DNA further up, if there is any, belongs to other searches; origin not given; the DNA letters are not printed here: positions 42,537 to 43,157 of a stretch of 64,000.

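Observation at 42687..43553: Small wHTH Rep-like gene followed by three 21-bp iterons and an AT-rich repeat field (candidate origin)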

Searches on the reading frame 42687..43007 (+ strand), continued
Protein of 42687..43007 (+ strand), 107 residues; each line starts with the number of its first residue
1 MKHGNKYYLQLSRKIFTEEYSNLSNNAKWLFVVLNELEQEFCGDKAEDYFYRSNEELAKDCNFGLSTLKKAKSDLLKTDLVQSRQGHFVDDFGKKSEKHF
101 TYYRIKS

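Call 98: search_protein_representatives(alignment_id=A2)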
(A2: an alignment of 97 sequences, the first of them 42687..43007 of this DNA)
Query: 97 sequences, 107 profile positions. Proteins with E-value up to 0.001 (for the whole library): 335; up to 1e-10: 148; up to 1e-30: 16. The best 150 are listed.
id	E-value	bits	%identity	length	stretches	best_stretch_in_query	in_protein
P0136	2.0e-44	166.1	-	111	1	2-107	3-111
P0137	8.9e-44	164.0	-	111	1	2-106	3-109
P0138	2.1e-40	153.2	-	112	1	1-107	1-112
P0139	3.2e-35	136.5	-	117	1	6-107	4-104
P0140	6.0e-35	135.6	-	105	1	1-107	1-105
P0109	1.3e-34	134.5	-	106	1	1-107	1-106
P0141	3.1e-34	133.4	-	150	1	1-106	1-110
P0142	6.5e-34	132.3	-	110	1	2-107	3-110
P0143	1.3e-33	131.4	-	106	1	1-106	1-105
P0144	2.4e-32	127.2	-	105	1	1-104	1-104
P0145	6.3e-32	125.9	-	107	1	1-106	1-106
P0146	8.7e-32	125.5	-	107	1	1-107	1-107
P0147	9.3e-32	125.4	-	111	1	1-107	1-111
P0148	2.7e-31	123.9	-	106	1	1-103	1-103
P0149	5.8e-31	122.8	-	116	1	1-106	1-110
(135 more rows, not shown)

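Call 100: search_protein_families(library=phrogs, proteins=[L001:1097-1654:+, L002:7074-7700:+, L060:15624-16439:+, L060:16454-16948:+, L060:10545-10769:+, L059:4733-4942:+, L059:4960-5364:+], max_evalue=0.001)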
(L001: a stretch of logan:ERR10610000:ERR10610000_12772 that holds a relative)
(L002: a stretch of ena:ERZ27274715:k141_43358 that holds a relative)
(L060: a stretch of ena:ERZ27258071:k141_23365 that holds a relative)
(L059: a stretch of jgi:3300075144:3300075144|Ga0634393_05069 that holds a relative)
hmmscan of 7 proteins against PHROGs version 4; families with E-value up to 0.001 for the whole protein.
L001:1097-1654:+ (186 aa): 0 families

L002:7074-7700:+ (209 aa): 0 families

L060:15624-16439:+ (272 aa): 9 families
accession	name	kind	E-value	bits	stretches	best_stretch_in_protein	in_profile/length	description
phrog_8489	-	DNA, RNA and nucleotide metabolism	6e-66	224.5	1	2-247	1-247/296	DnaD-like helicase loader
phrog_5708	-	DNA, RNA and nucleotide metabolism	2.1e-65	222.4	1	2-230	1-226/263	DnaD-like helicase loader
phrog_10469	-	DNA, RNA and nucleotide metabolism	2.6e-55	188.9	1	2-259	1-283/305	DnaD-like helicase loader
phrog_1163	-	unknown function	4.3e-35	122.8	1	1-224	7-230/273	-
phrog_19658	-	DNA, RNA and nucleotide metabolism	2.6e-29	103.6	1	142-256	149-257/283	replication initiation protein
phrog_345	-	DNA, RNA and nucleotide metabolism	2.2e-20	74.5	1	95-251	136-292/297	replication initiation O-like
phrog_5810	-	DNA, RNA and nucleotide metabolism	5.5e-17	63.2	1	63-250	64-268/268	replication initiation protein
phrog_22470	-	DNA, RNA and nucleotide metabolism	1.5e-08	34.9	1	154-249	235-339/340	replication protein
phrog_21472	-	unknown function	1.6e-07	32.3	0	203-249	246-292/299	-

L060:16454-16948:+ (165 aa): 0 families

L060:10545-10769:+ (75 aa): 0 families

L059:4733-4942:+ (70 aa): 0 families

L059:4960-5364:+ (135 aa): 1 family
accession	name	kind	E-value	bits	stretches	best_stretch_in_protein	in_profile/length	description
phrog_2113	-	unknown function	1.3e-10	42.1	1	20-92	26-101/113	-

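Call 111: fold_search(model_id=the predicted structure, library=viral)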
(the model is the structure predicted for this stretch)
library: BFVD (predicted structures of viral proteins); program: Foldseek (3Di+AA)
matches with E <= 10: 1444; with E <= 0.001: 12
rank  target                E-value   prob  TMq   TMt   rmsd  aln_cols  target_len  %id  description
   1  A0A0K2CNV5            1.1e-04  1.00  0.65  0.23   3.6       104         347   22  Putative replicon initiation protein [Brevibacillus phage SecTim467]
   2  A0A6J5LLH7            1.6e-04  1.00  0.63  0.26   5.6       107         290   20  Bacteriophage lambda, GpO, N-terminal [uncultured Caudovirales phage]
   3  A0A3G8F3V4            3.2e-04  1.00  0.69  0.70   4.2       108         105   17  Uncharacterized protein [Proteus phage Mydo]
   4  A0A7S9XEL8            3.2e-04  1.00  0.60  0.54   3.2        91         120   15  (no name in the UniProt tables at hand)
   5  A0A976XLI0            4.1e-04  1.00  0.64  0.75   2.8        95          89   16  (no name in the UniProt tables at hand)
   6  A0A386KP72            4.3e-04  1.00  0.61  0.73   3.6        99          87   17  Helix-turn-helix DNA binding domain protein [Microbacterium phage ValentiniPuff]
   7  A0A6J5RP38            5.2e-04  1.00  0.56  0.36   2.7        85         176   21  Helix-turn-helix domain containing protein [uncultured Caudovirales phage]
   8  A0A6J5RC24            5.6e-04  1.00  0.59  0.25  10.7       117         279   18  Helix-turn-helix domain containing protein [uncultured Caudovirales phage]
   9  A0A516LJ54            6.3e-04  1.00  0.65  0.54   2.9        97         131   18  (no name in the UniProt tables at hand)
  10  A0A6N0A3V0            7.2e-04  1.00  0.47  0.31   5.2        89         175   22  (no name in the UniProt tables at hand)
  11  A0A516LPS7            8.7e-04  1.00  0.59  0.62   7.2       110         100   19  (no name in the UniProt tables at hand)
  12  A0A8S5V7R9            9.2e-04  1.00  0.58  0.26   6.3       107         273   20  Phage conserved hypothetical protein C-terminal domain-containing protein [Myoviridae sp. ctCpP1]
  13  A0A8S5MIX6            1.1e-03  1.00  0.69  0.28   2.7        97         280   21  Replication initiator protein [Siphoviridae sp. ctvyM23]
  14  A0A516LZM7            1.1e-03  1.00  0.68  0.29   2.8       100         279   15  (no name in the UniProt tables at hand)
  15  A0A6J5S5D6            1.4e-03  1.00  0.60  0.23   3.4        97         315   18  Helix-turn-helix domain containing protein [uncultured Caudovirales phage]
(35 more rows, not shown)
